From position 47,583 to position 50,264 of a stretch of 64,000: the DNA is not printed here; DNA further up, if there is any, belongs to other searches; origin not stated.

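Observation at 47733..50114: Molybdopterin oxidoreductase with an internal two-cluster ferredoxin domain inserted before the C-terminal MGD-binding barrel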

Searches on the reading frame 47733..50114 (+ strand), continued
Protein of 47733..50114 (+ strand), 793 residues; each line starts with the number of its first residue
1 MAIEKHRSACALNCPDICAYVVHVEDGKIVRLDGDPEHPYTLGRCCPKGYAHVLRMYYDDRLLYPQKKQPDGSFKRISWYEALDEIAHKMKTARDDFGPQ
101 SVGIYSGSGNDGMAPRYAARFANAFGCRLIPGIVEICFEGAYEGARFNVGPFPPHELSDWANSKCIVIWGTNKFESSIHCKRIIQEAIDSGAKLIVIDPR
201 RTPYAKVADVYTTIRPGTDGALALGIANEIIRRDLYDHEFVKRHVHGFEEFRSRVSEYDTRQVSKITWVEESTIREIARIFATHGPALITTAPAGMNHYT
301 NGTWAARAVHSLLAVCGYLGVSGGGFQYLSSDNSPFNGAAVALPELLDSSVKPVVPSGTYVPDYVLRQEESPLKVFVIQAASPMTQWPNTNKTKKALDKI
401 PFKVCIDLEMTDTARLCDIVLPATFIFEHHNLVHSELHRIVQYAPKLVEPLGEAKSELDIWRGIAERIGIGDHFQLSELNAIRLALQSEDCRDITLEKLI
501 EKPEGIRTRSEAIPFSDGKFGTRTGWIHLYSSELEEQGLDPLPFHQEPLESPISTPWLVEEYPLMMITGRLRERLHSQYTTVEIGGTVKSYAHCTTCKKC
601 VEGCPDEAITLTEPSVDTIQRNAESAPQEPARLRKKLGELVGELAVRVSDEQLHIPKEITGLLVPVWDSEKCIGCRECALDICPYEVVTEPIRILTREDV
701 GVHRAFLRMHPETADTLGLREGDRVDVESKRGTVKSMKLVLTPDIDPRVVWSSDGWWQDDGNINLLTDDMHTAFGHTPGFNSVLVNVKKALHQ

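Call 11: search_solved_structures(query=window:47733-50111:+, max_evalue=0.00001, show_alignments=2)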
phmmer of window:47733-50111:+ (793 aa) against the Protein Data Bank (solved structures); distinct sequences matched with E-value up to 0.00001: 54.
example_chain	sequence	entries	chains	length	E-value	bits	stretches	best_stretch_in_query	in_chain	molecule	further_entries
2e7z_A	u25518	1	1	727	9.3e-65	222.4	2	9-319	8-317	Acetylene hydratase Ahy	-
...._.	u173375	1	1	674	3.3e-49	171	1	14-479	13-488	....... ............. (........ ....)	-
7bkb_D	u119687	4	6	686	3.7e-46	160.9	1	13-506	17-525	Formate dehydrogenase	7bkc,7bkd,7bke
7qv7_S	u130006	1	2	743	3.2e-44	154.5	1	10-576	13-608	Hydrogen dependent carbon dioxide reductase subunit FdhF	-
2vpw_A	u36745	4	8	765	4.1e-44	154.2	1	14-327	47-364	THIOSULFATE REDUCTASE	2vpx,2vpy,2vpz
9vap_A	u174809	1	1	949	4e-43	150.9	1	6-329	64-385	Formate dehydrogenase molybdopterin-binding subunit FdhA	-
1aa6_A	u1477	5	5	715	1.2e-38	136.1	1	13-477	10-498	FORMATE DEHYDROGENASE H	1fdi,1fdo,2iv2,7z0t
1dms_A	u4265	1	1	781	1.7e-37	132.3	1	57-475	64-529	DMSO REDUCTASE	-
1e18_A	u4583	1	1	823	1.2e-36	129.4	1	57-475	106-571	DMSO REDUCTASE.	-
2jio_A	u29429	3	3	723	1.4e-36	129.2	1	12-471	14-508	PERIPLASMIC NITRATE REDUCTASE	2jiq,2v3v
1e60_A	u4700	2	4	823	3.6e-36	127.9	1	57-475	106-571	Dimethyl sulfoxide/trimethylamine N-oxide reductase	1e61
1dmr_A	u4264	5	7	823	4.6e-36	127.5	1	57-475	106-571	DMSO REDUCTASE | Dimethyl sulfoxide/trimethylamine N-oxide reductase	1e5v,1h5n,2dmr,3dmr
2jim_A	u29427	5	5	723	6.9e-36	127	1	12-471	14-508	PERIPLASMIC NITRATE REDUCTASE | PROTEIN (PERIPLASMIC NITRATE REDUCTASE)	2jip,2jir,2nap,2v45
4dmr_A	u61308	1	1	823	7.4e-36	126.8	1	57-475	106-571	DMSO REDUCTASE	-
3ml1_A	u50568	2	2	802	1.4e-35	126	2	10-245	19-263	Periplasmic nitrate reductase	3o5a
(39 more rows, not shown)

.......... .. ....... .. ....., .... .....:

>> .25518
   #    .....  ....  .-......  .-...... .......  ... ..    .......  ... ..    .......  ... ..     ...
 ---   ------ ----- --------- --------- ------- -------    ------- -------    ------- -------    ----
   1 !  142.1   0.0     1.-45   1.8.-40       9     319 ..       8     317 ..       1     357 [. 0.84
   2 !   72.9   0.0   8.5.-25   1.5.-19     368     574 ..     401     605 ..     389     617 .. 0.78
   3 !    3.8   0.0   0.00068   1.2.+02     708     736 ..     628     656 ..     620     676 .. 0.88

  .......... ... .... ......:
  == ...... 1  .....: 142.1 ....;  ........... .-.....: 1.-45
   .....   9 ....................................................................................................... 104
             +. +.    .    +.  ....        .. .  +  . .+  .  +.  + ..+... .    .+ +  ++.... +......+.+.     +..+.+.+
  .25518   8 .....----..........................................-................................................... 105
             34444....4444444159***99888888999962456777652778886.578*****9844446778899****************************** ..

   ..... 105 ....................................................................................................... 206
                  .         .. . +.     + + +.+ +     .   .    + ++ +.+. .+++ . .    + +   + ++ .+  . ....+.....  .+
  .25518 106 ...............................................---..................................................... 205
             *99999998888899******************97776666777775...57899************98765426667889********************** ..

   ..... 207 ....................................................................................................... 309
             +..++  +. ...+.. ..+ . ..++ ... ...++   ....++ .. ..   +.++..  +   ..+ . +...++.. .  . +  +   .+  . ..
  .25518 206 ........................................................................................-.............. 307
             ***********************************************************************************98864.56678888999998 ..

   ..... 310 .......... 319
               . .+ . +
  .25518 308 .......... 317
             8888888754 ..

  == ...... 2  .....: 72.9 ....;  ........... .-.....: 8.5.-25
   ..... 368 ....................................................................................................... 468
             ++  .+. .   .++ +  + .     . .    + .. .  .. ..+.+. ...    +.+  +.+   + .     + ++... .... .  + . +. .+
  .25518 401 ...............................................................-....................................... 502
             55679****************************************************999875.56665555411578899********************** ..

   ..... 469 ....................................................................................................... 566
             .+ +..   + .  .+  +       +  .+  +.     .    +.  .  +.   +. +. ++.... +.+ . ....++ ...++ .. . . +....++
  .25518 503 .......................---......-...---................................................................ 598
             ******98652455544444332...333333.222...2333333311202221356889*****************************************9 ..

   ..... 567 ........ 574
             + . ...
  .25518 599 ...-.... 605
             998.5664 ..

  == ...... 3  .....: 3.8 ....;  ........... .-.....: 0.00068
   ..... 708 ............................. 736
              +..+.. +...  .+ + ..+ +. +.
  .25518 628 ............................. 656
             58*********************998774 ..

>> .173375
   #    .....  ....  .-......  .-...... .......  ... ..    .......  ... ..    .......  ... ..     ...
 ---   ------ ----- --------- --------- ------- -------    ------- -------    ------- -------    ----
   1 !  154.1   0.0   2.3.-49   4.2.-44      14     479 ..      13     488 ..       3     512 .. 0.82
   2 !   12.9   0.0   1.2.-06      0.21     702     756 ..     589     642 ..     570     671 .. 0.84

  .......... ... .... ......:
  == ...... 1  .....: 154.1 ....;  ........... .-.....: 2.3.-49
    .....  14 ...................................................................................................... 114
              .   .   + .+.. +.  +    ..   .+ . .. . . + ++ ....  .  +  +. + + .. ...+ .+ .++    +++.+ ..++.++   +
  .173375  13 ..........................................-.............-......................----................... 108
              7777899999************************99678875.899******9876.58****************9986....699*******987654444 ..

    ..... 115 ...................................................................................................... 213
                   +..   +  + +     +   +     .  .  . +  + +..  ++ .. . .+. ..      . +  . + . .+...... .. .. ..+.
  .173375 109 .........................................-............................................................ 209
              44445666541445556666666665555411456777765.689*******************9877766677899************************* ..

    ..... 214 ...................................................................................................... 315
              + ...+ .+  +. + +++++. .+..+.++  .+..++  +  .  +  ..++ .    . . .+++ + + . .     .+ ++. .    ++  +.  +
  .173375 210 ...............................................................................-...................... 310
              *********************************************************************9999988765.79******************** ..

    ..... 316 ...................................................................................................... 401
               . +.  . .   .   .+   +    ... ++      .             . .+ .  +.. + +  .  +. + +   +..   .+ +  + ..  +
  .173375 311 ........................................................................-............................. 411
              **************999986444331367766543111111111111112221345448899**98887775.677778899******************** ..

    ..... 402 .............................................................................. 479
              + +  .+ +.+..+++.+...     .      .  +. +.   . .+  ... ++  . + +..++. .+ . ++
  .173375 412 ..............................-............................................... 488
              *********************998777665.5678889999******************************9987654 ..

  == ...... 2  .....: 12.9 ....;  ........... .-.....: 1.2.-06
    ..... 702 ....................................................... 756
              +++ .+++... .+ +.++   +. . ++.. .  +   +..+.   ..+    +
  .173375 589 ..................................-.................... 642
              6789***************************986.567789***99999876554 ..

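Call 19: find_encoding_contigs(protein=P0101, flank=8000, max_places=2)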
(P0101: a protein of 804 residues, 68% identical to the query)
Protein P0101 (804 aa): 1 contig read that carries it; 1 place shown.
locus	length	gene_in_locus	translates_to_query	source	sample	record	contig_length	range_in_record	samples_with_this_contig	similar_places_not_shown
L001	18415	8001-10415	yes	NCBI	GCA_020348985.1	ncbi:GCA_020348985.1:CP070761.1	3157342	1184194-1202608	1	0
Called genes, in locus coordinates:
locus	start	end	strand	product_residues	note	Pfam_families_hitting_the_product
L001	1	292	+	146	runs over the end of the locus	PF07366:SnoaL, PF12680:SnoaL_2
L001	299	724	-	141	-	PF07366:SnoaL, PF12680:SnoaL_2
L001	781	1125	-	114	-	PF02311:AraC_binding, PF07883:Cupin_2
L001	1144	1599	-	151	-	PF05163:DinB, PF04978:MST (weak), PF12867:DinB_2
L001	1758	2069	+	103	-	-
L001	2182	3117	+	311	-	PF22381:Staph_reg_Sar_Rot (weak), PF01047:MarR, PF12802:MarR_2, PF13601:HTH_34 (faint), PF00583:Acetyltransf_1, PF13673:Acetyltransf_10, PF13508:Acetyltransf_7, PF08445:FR47 (weak)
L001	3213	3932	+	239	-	PF24280:HVO_A0563_N, PF04967:HTH_10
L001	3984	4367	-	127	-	PF12893:Lumazine_bd_2, PF14534:DUF4440 (weak), PF12680:SnoaL_2 (weak)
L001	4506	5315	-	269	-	PF02353:CMAS, PF01209:Ubie_methyltran, PF00891:Methyltransf_2 (weak), PF13489:Methyltransf_23, PF13847:Methyltransf_31, PF08241:Methyltransf_11, PF08242:Methyltransf_12, PF13649:Methyltransf_25, +3 more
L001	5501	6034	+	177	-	-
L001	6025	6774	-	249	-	PF13483:Lactamase_B_3, PF12706:Lactamase_B_2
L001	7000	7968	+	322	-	PF01073:3Beta_HSD, PF01370:Epimerase, PF04321:RmlD_sub_bind, PF13460:NAD_binding_10, PF16363:GDP_Man_Dehyd, PF07993:NAD_binding_4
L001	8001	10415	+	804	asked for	PF04879:Molybdop_Fe4S4, PF00384:Molybdopterin, PF13187:Fer4_9 (weak), PF01568:Molydop_binding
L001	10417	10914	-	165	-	PF04978:MST (weak), PF12867:DinB_2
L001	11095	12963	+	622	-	PF17297:PEPCK_N, PF00821:PEPCK_GTP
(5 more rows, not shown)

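Call 20: find_encoding_contigs(protein=P0102, flank=8000, max_places=2)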
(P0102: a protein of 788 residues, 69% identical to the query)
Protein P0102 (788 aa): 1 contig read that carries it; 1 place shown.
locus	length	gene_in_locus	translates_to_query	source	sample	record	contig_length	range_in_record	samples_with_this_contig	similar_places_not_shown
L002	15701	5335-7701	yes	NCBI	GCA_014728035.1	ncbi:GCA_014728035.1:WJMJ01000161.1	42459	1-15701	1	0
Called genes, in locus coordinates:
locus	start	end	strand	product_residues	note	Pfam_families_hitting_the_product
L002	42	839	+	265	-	-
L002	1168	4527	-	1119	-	PF00583:Acetyltransf_1, PF13508:Acetyltransf_7 (weak)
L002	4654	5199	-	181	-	-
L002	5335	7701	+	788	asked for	PF04879:Molybdop_Fe4S4, PF13237:Fer4_10 (faint), PF00384:Molybdopterin, PF12838:Fer4_7 (weak), PF01568:Molydop_binding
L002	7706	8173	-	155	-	PF12867:DinB_2, PF05163:DinB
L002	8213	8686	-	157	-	-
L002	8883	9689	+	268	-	PF00583:Acetyltransf_1, PF08445:FR47, PF13508:Acetyltransf_7 (weak)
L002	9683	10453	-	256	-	PF20055:DUF6454 (weak)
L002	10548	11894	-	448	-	PF00939:Na_sulph_symp (faint), PF02040:ArsB, PF03600:CitMHS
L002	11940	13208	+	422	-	-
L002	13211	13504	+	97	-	-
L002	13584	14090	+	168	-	PF00025:Arf, PF00071:Ras, PF08477:Roc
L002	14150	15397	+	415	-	PF13527:Acetyltransf_9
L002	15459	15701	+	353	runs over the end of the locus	PF02073:Peptidase_M29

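Call 21: search_protein_representatives(protein=window:47733-50111:+)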
Query: 793 residues. Proteins with E-value up to 0.001 (for the whole library): 17796; up to 1e-10: 7725; up to 1e-30: 1933. The best 150 are listed.
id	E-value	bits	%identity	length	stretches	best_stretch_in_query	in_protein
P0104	0.0e+00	1297.7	68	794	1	4-790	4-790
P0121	3.2e-192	657.3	64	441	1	355-790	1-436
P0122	8.2e-131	454.2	38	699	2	8-580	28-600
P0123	1.9e-126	439.8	58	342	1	448-787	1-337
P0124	2.0e-110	386.8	38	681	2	17-579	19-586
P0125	4.4e-110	385.6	38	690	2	7-578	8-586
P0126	1.5e-106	373.9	37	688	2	14-581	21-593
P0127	5.1e-104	365.6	36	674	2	6-581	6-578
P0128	2.8e-103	363.1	35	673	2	4-580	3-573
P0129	2.2e-102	360.2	37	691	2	8-581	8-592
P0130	1.2e-99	351.2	37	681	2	7-582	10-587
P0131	2.0e-99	350.4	34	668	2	3-585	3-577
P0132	2.8e-99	349.9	38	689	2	8-579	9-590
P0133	5.2e-99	349.0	37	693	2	7-581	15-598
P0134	1.2e-98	347.8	36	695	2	9-579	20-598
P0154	1.4e-90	321.1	35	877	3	21-582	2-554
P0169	3.1e-87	310.0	37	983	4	7-247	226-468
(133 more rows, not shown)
